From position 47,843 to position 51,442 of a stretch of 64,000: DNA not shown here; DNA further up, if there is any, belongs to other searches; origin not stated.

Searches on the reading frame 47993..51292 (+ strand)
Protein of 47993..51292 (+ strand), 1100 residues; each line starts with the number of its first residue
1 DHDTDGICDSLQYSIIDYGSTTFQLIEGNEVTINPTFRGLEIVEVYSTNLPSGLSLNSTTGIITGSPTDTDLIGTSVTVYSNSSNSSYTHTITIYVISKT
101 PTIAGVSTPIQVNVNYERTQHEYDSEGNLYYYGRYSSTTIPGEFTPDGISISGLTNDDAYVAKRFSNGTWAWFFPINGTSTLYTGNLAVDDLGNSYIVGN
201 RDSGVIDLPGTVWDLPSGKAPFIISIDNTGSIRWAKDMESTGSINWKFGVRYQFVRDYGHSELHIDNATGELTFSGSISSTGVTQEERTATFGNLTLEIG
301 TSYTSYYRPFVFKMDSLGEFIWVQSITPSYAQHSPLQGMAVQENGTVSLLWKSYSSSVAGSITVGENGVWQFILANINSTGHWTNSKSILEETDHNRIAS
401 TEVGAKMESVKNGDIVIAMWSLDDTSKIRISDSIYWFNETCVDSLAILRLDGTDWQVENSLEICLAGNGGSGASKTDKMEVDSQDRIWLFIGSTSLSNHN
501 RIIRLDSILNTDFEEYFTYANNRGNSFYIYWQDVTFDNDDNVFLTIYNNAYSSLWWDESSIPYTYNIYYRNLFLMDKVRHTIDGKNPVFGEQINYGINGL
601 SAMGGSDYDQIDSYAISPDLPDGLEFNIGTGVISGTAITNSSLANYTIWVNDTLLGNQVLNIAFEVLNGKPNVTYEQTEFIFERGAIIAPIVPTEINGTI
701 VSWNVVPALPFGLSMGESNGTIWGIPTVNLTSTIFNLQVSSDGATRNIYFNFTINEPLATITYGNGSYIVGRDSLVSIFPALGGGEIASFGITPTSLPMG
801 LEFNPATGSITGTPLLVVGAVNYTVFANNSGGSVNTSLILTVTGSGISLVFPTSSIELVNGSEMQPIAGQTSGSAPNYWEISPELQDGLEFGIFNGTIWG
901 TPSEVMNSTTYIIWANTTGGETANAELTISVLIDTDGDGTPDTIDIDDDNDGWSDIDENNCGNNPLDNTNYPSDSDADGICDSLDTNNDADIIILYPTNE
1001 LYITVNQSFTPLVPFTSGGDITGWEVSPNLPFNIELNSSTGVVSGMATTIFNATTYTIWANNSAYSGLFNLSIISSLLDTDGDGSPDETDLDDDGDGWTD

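Call 4: search_protein_families(library=pfam, proteins=[window:47993-51292:+], max_evalue=0.01)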
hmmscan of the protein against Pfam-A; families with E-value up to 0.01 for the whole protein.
window:47993-51292:+ (1100 aa): 2 families
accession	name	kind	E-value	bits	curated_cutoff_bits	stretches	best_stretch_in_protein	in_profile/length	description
PF05345.18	He_PIG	-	5.7e-27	94.4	24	4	28-94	34-93/96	Putative Ig domain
PF24908.1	Ig_SIBA-E_2nd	-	0.0063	17.1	27.8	0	40-88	33-79/117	Integrin beta-like protein A-E, second Ig-like domain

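Call 9: search_protein_families(library=ncbifam, proteins=[window:47993-51292:+], max_evalue=1)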
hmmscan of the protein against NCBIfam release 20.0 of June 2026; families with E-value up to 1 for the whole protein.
window:47993-51292:+ (1100 aa): 1 family
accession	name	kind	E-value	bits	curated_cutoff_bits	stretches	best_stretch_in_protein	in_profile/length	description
NF053691.1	BamM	equivalog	2.3e-06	26.9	315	2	922-955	254-287/376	BamM family beta-barrel-assembly machinery protein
